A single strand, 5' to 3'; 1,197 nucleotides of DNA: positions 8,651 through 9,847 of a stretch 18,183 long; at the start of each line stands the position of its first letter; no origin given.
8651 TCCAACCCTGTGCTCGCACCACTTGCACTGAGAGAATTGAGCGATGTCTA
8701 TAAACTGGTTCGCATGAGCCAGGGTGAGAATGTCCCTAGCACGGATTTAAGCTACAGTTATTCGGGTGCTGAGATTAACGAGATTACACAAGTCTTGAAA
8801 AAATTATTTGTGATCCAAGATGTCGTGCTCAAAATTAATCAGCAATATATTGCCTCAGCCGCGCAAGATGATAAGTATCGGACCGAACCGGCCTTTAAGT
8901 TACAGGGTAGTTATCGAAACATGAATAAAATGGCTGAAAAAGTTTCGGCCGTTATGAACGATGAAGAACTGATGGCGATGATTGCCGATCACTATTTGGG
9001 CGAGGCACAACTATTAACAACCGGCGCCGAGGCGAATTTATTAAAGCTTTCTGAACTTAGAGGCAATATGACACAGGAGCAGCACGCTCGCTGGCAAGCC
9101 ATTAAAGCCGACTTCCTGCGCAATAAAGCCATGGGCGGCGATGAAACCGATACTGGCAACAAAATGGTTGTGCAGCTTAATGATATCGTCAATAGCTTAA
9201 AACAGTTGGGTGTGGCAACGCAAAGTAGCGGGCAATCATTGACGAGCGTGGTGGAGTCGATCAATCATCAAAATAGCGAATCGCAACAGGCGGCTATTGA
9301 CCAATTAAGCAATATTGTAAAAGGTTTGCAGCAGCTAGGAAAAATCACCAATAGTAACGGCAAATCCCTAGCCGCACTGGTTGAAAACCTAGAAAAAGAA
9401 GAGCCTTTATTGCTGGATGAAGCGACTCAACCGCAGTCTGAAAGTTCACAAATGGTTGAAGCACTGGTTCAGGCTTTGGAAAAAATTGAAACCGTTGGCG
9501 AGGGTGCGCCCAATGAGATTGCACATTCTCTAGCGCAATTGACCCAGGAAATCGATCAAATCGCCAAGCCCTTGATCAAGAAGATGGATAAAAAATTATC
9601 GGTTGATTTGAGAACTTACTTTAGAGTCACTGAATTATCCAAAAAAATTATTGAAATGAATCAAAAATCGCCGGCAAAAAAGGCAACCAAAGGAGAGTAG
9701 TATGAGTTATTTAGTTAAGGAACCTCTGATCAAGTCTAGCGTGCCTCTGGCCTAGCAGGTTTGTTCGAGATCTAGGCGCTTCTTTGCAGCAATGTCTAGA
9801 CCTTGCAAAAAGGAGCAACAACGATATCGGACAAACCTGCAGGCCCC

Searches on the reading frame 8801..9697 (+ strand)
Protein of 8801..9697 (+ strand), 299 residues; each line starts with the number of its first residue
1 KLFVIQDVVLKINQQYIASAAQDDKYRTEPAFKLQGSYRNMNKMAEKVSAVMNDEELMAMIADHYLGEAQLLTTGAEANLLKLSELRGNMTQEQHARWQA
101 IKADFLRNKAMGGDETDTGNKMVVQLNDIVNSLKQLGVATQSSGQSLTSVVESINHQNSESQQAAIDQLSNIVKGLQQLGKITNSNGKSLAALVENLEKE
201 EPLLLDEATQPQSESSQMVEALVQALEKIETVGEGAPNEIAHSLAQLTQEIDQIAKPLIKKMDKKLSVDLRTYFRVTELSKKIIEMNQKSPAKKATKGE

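Call 57: find_homologous_proteins(query=window:8801-9697:+, max_evalue=1e-20)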
Query window:8801-9697:+ (299 aa): 854 proteins with E <= 1e-20 among 2623 candidates; the best 120 are listed.
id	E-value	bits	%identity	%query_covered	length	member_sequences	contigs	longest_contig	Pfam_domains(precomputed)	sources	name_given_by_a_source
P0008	3.4e-93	330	61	95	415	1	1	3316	-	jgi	jgi:hypothetical protein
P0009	1.8e-91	325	56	99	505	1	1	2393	PF00004.36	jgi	-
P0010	1.8e-68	249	47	97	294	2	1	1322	-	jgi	jgi:hypothetical protein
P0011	6.1e-68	247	48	96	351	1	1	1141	-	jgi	-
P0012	2.0e-67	246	49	95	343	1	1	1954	-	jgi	jgi:hypothetical protein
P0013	3.1e-67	245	47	97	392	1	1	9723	-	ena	-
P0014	5.1e-67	244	49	95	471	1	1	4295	PF00004.36,PF13401.13,PF07728.21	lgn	-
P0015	5.3e-67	244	49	95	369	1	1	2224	-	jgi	jgi:hypothetical protein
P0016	5.4e-67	244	46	95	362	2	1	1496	-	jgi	-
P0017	9.9e-67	243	45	100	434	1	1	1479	-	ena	-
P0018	1.2e-66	243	50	95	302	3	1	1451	-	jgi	jgi:hypothetical protein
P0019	1.8e-66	243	48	96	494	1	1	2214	PF00004.36,PF13401.13,PF07728.21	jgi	jgi:hypothetical protein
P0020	1.8e-66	243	49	93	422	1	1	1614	-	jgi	-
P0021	3.2e-66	242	50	100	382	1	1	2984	-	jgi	jgi:hypothetical protein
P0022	3.7e-66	242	48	95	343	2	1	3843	-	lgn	-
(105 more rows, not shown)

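Call 58: find_encoding_contigs(protein=P0008, flank=1500, max_places=2)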
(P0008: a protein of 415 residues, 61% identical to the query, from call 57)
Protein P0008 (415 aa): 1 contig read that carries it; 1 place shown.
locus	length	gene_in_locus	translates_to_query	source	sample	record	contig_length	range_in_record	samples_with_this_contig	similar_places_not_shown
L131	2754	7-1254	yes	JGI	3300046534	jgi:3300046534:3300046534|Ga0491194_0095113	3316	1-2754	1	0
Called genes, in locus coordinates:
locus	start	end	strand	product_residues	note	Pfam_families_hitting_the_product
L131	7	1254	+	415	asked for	-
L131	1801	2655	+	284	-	-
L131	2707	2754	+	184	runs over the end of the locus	PF13453:Zn_ribbon_TFIIB (weak)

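Call 59: find_encoding_contigs(protein=P0009, flank=1500, max_places=2)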
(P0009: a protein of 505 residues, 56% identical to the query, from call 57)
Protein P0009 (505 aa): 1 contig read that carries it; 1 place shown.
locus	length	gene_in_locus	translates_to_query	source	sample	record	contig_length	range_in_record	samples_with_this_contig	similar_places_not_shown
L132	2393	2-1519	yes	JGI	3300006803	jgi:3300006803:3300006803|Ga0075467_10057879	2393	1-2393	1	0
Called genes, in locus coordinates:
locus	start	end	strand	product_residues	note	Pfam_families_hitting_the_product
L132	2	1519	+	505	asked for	PF00004:AAA (weak)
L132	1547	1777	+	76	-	-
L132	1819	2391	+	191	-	?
